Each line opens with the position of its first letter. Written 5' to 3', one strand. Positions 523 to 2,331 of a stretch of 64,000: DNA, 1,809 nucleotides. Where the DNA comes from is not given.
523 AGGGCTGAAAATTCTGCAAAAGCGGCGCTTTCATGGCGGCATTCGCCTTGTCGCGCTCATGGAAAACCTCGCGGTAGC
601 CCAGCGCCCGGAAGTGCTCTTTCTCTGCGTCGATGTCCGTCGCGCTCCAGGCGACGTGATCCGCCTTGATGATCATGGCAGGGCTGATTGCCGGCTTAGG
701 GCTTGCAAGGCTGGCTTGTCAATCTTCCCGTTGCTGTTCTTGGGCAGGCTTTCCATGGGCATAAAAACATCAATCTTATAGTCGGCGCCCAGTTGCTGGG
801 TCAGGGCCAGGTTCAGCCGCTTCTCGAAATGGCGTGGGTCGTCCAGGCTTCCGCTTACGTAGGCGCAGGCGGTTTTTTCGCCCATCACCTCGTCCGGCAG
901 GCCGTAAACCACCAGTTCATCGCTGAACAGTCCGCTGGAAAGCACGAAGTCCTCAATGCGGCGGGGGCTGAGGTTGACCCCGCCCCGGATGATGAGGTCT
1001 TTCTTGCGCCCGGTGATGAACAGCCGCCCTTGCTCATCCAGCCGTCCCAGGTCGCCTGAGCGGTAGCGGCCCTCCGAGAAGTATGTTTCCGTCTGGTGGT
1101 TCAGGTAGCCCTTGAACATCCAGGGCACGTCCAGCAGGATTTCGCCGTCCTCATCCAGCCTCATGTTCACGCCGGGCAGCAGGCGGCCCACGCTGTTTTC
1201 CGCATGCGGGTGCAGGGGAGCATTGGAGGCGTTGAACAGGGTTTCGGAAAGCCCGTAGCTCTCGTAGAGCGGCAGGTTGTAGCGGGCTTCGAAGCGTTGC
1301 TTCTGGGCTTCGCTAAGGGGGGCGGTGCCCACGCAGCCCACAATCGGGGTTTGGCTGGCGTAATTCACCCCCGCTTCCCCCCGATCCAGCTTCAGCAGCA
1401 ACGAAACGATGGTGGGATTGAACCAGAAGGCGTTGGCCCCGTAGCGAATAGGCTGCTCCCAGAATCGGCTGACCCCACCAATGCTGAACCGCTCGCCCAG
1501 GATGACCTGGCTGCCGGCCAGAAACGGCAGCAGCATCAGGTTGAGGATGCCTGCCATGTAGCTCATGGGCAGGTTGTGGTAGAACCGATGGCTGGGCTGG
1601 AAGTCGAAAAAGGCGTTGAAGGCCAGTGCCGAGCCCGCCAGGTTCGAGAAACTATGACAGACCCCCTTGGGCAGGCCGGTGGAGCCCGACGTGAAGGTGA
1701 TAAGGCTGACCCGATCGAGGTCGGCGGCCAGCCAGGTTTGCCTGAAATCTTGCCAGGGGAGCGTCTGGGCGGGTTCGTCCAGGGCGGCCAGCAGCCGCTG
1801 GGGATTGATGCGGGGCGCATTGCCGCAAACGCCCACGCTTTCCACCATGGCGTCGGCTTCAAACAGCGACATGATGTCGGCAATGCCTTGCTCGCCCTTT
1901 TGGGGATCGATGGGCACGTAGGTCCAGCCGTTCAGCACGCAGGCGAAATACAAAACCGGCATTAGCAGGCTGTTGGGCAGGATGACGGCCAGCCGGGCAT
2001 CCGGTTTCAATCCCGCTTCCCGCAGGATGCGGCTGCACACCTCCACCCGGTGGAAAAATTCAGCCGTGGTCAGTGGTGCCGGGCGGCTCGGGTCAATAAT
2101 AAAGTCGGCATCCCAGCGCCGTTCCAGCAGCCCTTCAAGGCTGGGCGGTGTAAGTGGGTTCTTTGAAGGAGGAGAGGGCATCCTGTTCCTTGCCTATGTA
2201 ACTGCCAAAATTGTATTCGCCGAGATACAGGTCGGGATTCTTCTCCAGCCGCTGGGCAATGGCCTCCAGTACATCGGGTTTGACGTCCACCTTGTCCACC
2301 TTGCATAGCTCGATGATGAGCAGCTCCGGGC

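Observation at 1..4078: Operon of methyltransferase, DmpG-like aldolase lacking DmpF, adenylating ligase and VOC protein at the locus edge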

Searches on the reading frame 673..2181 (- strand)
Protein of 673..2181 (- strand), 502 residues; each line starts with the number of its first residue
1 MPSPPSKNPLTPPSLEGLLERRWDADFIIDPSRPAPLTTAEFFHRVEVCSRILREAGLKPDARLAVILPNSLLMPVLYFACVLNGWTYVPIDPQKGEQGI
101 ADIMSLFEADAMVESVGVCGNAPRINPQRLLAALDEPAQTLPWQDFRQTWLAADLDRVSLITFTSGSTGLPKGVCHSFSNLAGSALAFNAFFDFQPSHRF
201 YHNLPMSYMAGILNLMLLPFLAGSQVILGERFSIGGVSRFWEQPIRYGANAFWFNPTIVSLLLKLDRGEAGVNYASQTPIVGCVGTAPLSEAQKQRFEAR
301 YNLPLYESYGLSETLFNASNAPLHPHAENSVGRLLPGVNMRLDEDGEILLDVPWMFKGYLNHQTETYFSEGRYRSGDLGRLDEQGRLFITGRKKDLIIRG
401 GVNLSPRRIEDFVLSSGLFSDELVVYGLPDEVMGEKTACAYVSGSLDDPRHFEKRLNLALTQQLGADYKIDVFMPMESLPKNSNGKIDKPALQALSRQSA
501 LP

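Call 7: search_protein_families(library=pfam, proteins=[window:673-2181:-], max_evalue=0.01)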
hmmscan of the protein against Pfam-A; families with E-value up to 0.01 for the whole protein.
window:673-2181:- (502 aa): 2 families
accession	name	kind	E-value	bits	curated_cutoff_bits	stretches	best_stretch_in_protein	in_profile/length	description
PF00501.34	AMP-binding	-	2.5e-50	171.8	29.9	1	24-360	10-384/384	AMP-binding enzyme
PF13193.12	AMP-binding_C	-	0.00014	23.1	24.5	1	421-486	13-76/76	AMP-binding enzyme C-terminal domain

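Call 8: search_protein_families(library=ncbifam, proteins=[window:673-2181:-], max_evalue=0.01)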
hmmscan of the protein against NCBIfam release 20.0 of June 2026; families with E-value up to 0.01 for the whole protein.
window:673-2181:- (502 aa): 107 families (the best 25 are shown)
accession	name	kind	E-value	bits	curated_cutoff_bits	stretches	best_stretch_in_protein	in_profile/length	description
NF004837.0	PRK06187.1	subfamily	3.7e-56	190.5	476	1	37-494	34-520/531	long-chain-fatty-acid--CoA ligase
NF005714.0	PRK07529.1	subfamily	1.2e-49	169.2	632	1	154-496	216-576/640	acyl-CoA synthetase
NF005702.0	PRK07514.1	subfamily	3e-44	151.2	558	1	29-494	22-498/506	malonyl-CoA synthase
TIGR01923.1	menE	equivalog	4.5e-44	151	330.15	1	40-490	3-440/442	o-succinylbenzoate--CoA ligase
NF052269.1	Staph_lig_FadD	equivalog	2.6e-42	144.8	650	1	28-498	19-495/499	long-chain-fatty-acid--CoA ligase FadD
NF004511.1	PRK05852.1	equivalog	4.5e-41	141.1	650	1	35-494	25-502/505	FadD7 family fatty acid--CoA ligase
NF002966.0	PRK03640.1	equivalog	9.9e-38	129.9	556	1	37-496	28-480/483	o-succinylbenzoate--CoA ligase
NF004758.0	PRK06087.1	equivalog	3.6e-37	128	736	1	152-492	184-531/548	medium-chain fatty-acid--CoA ligase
NF005801.1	PRK07656.1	equivalog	6.6e-35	120.7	657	1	20-493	12-500/500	FadD3 family acyl-CoA ligase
NF005858.0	PRK07787.1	subfamily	9.4e-35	119.9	575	1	62-493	47-469/471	acyl-CoA synthetase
TIGR01733.1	AA-adenyl-dom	subfamily_domain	1.1e-33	116.7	317.4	1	42-412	5-397/409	amino acid adenylation domain-containing protein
NF006181.0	PRK08314.1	subfamily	1.1e-33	116.4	705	1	150-496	198-554/563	long-chain-fatty-acid--CoA ligase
NF006572.0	PRK09088.1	equivalog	2.4e-33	115.6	696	1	38-494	30-485/491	acyl-CoA synthetase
TIGR03098.1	ligase_PEP_1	hypoth_equivalog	9.5e-32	110.1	592.35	1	36-494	25-516/517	acyl-CoA ligase (AMP-forming), exosortase A system-associated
NF006182.0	PRK08316.1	subfamily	1.7e-31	109.3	663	1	37-493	37-514/523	fatty acyl-CoA synthetase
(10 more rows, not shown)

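Call 14: find_encoding_contigs(protein=window:673-2181:-, flank=10000, max_places=6)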
Protein window:673-2181:- (502 aa): 2 contigs read that carry it; 2 places shown.
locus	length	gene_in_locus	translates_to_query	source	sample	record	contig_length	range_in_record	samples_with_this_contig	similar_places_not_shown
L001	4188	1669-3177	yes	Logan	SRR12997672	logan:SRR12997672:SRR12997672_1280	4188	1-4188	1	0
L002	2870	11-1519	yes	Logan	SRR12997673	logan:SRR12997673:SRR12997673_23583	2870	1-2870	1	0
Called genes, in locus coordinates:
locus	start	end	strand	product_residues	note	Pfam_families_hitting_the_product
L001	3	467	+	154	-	?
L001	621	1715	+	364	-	PF00682:HMGL-like, PF07836:DmpG_comm (faint)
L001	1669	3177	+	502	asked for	PF00501:AMP-binding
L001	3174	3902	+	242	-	PF13669:Glyoxalase_4 (faint)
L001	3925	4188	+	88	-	?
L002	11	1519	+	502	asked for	PF00501:AMP-binding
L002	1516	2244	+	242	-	PF13669:Glyoxalase_4 (faint)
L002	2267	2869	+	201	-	?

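Call 44: search_solved_structures(query=window:673-2181:-, max_evalue=1e-20)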
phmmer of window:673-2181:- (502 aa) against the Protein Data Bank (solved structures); distinct sequences matched with E-value up to 1e-20: 22.
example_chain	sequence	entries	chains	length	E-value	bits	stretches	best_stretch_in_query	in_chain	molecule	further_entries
5ie0_A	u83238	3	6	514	5.8e-32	114.1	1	34-489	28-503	Oxalate--CoA ligase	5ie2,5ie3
6mfy_A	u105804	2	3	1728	6.9e-32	113.8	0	36-493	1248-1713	Linear gramicidin synthase subunit A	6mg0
9be3_A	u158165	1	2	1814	9.2e-32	113.4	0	36-493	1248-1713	Linear gramicidin synthase subunit A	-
9be4_A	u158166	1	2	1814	9.2e-32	113.4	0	36-493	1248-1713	Linear gramicidin synthase subunit A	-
6mfz_A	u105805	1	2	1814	9.2e-32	113.4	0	36-493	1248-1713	Linear gramicidin synthase subunit A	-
9meh_A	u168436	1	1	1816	9.3e-32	113.4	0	36-493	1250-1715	Linear gramicidin synthase subunit A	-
6qjz_A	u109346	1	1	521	2.6e-30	108.6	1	45-488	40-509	oxalyl CoA-synthetase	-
3r44_A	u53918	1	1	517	7.1e-29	103.9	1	28-493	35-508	fatty acyl CoA synthetase FADD13 (FATTY-ACYL-CoA SYNTHETASE)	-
4fuq_A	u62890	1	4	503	1.7e-28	102.7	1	36-493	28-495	Malonyl CoA synthetase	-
4gxq_A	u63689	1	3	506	6.5e-28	100.7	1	36-493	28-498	Malonyl CoA synthetase, Benzoate-CoA ligase Chimeric protein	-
4fut_A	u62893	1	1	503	1e-27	100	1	36-493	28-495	Malonyl CoA synthetase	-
4gxr_A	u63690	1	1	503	1.2e-27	99.9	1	36-493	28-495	Malonyl CoA synthetase, Benzoate-CoA ligase Chimeric protein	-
8aff_A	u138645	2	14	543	1.4e-27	99.6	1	157-492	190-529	Oxalate--CoA ligase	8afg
8weu_A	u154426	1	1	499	1.3e-25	93.1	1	36-489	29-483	Fatty-acyl-CoA synthase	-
8wev_A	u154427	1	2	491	1.3e-25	93.1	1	36-489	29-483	Feruloyl-CoA Synthetase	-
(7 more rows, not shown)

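Call 51: search_protein_families(library=pfam, proteins=[L002:2267-2869:+], max_evalue=0.01)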
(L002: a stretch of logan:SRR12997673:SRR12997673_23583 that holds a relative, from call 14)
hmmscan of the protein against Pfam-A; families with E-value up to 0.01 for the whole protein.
L002:2267-2869:+ (201 aa): 1 family
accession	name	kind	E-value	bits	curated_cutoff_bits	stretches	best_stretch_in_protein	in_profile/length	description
PF04199.19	Cyclase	-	1.7e-29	103.3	23.1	1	24-172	1-141/142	Putative cyclase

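Call 55: find_homologous_proteins(query=L002:2267-2869:+, max_evalue=1e-10)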
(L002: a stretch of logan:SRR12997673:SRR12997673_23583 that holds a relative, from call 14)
Query L002:2267-2869:+ (201 aa): 399 proteins with E <= 1e-10 among 518 candidates; the best 120 are listed.
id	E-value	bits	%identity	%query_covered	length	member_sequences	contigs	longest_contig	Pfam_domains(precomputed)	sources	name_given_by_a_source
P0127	4.4e-135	466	100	100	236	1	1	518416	PF04199.20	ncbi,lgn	-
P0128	2.1e-92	326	78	90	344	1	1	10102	PF00550.32,PF04199.20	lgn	-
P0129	1.7e-77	278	80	73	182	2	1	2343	PF04199.20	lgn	-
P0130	2.1e-68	248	58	90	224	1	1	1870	PF04199.20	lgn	-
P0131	2.4e-67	244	60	91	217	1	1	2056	PF04199.20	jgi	jgi:arylformamidase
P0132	1.5e-66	242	59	89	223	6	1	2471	PF04199.20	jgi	-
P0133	1.9e-66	241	55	90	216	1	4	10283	PF04199.20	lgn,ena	-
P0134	2.3e-66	241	58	90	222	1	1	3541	PF04199.20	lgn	-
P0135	3.6e-66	241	56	89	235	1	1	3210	PF04199.20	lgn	-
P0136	6.0e-66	240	56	90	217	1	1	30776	PF04199.20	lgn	-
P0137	1.6e-65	238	58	92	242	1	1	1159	PF04199.20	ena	-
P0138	1.6e-65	238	55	89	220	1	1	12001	PF04199.20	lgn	-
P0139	2.0e-65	238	59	92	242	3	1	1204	PF04199.20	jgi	-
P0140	2.7e-65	238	58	90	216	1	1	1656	PF04199.20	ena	-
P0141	3.2e-65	237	55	89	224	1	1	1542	PF04199.20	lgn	-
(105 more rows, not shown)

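Call 56: find_encoding_contigs(protein=P0127, flank=10000, max_places=6)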
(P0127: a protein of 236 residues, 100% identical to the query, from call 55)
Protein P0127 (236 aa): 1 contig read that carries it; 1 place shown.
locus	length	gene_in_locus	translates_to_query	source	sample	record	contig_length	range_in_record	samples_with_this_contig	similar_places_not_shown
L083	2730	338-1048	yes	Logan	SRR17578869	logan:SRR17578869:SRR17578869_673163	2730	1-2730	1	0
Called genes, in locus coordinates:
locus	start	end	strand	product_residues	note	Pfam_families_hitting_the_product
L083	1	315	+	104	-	?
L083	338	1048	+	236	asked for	PF04199:Cyclase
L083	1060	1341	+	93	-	PF00550:PP-binding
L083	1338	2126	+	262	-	PF02522:Antibiotic_NAT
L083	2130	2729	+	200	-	?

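Call 57: find_encoding_contigs(protein=P0128, flank=10000, max_places=4)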
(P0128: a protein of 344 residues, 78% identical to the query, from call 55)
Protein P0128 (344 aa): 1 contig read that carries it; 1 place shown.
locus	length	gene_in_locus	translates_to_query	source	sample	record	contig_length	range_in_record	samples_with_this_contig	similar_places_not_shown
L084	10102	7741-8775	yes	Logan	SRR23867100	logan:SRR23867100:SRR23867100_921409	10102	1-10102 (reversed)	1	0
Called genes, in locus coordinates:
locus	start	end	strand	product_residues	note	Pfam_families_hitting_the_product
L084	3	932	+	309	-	?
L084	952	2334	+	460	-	PF16254:DUF4910, PF09940:DUF2172, PF16221:HTH_47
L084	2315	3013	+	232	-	PF01209:Ubie_methyltran (weak), PF13489:Methyltransf_23, PF03848:TehB (weak), PF13847:Methyltransf_31, PF08241:Methyltransf_11, PF08242:Methyltransf_12 (weak), PF13649:Methyltransf_25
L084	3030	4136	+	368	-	PF00682:HMGL-like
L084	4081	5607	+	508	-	PF00501:AMP-binding, PF13193:AMP-binding_C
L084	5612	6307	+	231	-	-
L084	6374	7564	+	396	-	PF13489:Methyltransf_23, PF08241:Methyltransf_11, PF08242:Methyltransf_12 (weak)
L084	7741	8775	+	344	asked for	PF04199:Cyclase, PF00550:PP-binding (faint)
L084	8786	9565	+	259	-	PF02522:Antibiotic_NAT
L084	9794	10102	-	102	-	?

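Call 66: search_solved_structures(query=L083:1338-2126:+, max_evalue=0.01)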
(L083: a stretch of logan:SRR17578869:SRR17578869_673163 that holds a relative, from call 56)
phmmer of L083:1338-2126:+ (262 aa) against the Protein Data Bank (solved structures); distinct sequences matched with E-value up to 0.01: 18.
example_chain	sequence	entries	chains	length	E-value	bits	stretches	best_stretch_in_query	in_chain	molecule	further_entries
5ht0_A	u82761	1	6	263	6.2e-09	39.3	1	5-203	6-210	Aminoglycoside acetyltransferase HMB0005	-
7lap_A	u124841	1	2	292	2.2e-08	37.5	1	86-175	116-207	Aminoglycoside N(3)-acetyltransferase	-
6mb4_A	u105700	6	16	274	4.8e-08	36.4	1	7-171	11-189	Aac(3)-IIIb protein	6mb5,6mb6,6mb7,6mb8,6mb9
6mn0_A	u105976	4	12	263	1.4e-07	34.9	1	5-203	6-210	Aminoglycoside N(3)-acetyltransferase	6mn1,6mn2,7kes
6mmz_A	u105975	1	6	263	1.4e-07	34.9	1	5-203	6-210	Aminoglycoside N(3)-acetyltransferase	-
6np1_A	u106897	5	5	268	1.4e-06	31.6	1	6-183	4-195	Aminoglycoside N(3)-acetyltransferase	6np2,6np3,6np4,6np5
6nti_A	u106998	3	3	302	1.8e-06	31.2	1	5-178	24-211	Aminoglycoside N(3)-acetyltransferase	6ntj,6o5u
7lao_A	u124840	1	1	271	4e-06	30.1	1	85-203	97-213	Aminoglycoside N(3)-acetyltransferase III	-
3e4f_A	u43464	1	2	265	4e-06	30.1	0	10-72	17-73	Aminoglycoside N3-acetyltransferase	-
3ijw_A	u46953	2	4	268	4.2e-06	30.1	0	10-72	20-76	Aminoglycoside N3-acetyltransferase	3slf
6bbr_A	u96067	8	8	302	4.8e-06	29.9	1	5-181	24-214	AAC 3-VI protein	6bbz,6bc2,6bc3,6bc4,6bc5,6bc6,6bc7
2nyg_A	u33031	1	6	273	4e-05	26.9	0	6-73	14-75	YokD protein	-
3sma_A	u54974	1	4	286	5e-05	26.5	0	6-73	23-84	FrbF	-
3n0s_A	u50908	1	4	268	5.8e-05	26.3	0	10-72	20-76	Aminoglycoside N3-acetyltransferase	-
3kzl_A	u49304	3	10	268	6.3e-05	26.2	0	10-72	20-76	Aminoglycoside N3-acetyltransferase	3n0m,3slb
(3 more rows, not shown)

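Call 67: search_solved_structures(query=P0127, max_evalue=0.01, show_alignments=1)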
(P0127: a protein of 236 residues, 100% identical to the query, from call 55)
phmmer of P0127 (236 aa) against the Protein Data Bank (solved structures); distinct sequences matched with E-value up to 0.01: 11.
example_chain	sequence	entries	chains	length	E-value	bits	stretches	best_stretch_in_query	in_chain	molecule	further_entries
8hmo_A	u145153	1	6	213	1.9e-22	83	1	22-235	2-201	Metal-dependent hydrolase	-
1r61_A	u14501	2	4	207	1.6e-18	70.1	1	22-234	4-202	metal-dependent hydrolase | Hydrolase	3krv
4cz1_A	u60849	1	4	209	5.1e-18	68.5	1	58-233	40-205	KYNURENINE FORMAMIDASE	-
4co9_A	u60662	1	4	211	5.2e-18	68.5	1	58-233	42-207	KYNURENINE FORMAMIDASE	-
4cob_A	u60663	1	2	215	9.2e-15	57.8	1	44-234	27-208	KYNURENINE FORMAMIDASE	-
8f9x_A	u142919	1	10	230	1.2e-13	54.2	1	21-102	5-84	Cyclase family protein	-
4cog_A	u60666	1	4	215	2.4e-13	53.2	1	29-234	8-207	KYNURENINE FORMAMIDASE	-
5nmp_A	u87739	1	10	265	2e-11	46.9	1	2-233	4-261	Isatin hydrolase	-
5nnb_A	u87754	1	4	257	5.7e-09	38.9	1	19-233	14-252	isatin hydrolase A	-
5nna_A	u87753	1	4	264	6.5e-09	38.7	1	19-233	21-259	isatin hydrolase A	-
4j0n_A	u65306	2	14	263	4.4e-07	32.7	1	36-232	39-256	Isatin hydrolase B | Putative uncharacterized protein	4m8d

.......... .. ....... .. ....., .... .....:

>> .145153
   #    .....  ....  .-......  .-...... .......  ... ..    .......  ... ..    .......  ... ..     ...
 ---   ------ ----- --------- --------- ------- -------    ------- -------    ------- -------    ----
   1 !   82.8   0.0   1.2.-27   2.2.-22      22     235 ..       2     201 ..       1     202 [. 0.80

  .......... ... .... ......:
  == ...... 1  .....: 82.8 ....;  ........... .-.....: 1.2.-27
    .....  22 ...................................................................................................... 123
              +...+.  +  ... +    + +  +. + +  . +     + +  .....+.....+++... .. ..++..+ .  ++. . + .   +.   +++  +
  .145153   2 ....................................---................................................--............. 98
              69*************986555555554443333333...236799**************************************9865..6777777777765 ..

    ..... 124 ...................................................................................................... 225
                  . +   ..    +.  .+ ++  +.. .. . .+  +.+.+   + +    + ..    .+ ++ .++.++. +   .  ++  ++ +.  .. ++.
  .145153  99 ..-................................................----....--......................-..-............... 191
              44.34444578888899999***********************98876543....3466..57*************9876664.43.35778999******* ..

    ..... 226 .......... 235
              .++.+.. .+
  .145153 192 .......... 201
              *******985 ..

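Call 69: search_protein_families(library=pfam, proteins=[L083:2130-2729:+, L084:5612-6307:+], max_evalue=0.001)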
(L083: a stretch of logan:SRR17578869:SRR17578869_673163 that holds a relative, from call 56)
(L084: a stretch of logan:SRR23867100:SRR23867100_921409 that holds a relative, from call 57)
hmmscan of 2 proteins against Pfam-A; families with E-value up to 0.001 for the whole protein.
L083:2130-2729:+ (200 aa): 2 families
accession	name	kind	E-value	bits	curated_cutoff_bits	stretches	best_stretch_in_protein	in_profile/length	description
PF16254.10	DUF4910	-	3.2e-42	144.5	26.6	1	20-200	3-91/247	Domain of unknown function (DUF4910)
PF09940.16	DUF2172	-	4.7e-40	136.3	27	1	68-159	1-92/92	Domain of unknown function (DUF2172)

L084:5612-6307:+ (231 aa): 0 families
